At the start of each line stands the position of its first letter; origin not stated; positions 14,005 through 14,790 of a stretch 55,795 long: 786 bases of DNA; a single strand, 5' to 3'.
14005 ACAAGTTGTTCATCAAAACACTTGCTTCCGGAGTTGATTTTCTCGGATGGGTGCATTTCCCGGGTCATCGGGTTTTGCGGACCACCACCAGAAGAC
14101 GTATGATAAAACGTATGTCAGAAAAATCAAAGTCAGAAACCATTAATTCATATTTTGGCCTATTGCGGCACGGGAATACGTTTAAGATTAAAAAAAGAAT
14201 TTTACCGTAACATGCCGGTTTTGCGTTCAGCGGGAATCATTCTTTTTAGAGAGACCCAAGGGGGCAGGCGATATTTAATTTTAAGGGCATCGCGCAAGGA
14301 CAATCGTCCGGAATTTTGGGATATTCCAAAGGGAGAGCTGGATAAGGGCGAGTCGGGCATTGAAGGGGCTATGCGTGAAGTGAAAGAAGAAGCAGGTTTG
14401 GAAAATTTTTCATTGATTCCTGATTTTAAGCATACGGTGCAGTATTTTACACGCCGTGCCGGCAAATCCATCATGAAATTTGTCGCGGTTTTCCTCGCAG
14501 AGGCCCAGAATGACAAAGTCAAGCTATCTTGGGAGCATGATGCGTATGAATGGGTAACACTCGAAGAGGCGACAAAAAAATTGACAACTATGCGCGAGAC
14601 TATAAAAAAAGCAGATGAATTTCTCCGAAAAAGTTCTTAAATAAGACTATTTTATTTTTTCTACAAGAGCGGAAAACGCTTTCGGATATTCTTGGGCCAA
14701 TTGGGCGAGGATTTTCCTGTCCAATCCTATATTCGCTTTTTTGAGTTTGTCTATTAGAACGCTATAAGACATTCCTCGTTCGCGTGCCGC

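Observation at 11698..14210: Complete diversity-generating retroelement with adenine-specific VR/TR divergence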

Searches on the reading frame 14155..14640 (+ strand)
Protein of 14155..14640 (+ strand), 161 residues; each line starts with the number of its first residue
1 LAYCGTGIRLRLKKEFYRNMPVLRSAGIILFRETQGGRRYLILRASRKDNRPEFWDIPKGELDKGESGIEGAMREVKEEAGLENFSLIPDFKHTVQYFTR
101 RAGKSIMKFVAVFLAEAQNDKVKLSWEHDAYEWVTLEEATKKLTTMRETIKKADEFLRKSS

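Call 5: search_protein_families(library=pfam, proteins=[window:14155-14640:+], max_evalue=0.01)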
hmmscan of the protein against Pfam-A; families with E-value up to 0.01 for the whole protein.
window:14155-14640:+ (161 aa): 1 family
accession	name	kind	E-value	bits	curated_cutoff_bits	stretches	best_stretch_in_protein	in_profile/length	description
PF00293.34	NUDIX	-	3.4e-19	69.6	21.1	1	24-147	4-124/134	NUDIX domain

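Call 90: search_protein_families(library=ncbifam, proteins=[window:14212-14640:+], max_evalue=0.01)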
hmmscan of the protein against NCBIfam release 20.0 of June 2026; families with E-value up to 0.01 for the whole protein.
window:14212-14640:+ (142 aa): 16 families
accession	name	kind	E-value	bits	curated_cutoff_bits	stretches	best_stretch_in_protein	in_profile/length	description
NF006961.0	PRK09438.1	equivalog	2.8e-11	43.1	103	1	26-126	25-135/151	dihydroneopterin triphosphate diphosphatase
NF001936.0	PRK00714.1-3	equivalog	1e-09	38.4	118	1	22-132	24-142/155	RNA pyrophosphohydrolase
NF052459.1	OxoGTPPhMutT1Mycb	equivalog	1.4e-08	34.2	475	1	5-127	2-116/292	8-oxo-(d)GTP phosphatase MutT1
NF001938.0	PRK00714.1-5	equivalog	1.8e-08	33.9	116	1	7-78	16-89/172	RNA pyrophosphohydrolase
NF041652.1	Nud_hyd_Dein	equivalog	1.1e-06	28.9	200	1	4-103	13-107/152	Nudix hydrolase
NF006530.0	PRK08999.1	equivalog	6.4e-06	25.4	245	1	19-109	18-108/315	Nudix family hydrolase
NF008736.0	PRK11762.1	equivalog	5.3e-05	22.8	169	1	38-81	78-123/186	ADP compounds hydrolase NudE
NF007834.0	PRK10546.1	equivalog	8.8e-05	22.3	156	1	22-122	19-111/135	pyrimidine (deoxy)nucleoside triphosphate diphosphatase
NF012016.0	PRK15472.1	equivalog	8.8e-05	22.2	95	1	20-122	16-124/141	nucleoside triphosphatase NudI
NF001937.0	PRK00714.1-4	equivalog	0.00011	21.9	139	1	23-82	22-78/161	RNA pyrophosphohydrolase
TIGR00586.1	mutt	equivalog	0.0011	18.9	97.9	1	25-74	23-74/129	8-oxo-dGTP diphosphatase MutT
NF008044.0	PRK10776.1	equivalog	0.0021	18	148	1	20-68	17-65/130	8-oxo-dGTP diphosphatase MutT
NF001935.0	PRK00714.1-2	equivalog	0.0022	17.5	259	1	32-65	29-62/183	RNA pyrophosphohydrolase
NF001934.0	PRK00714.1-1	equivalog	0.0025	17.2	241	1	34-66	31-63/176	RNA pyrophosphohydrolase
NF002995.0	PRK03759.1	equivalog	0.0031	17.2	127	1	18-127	47-157/185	isopentenyl-diphosphate Delta-isomerase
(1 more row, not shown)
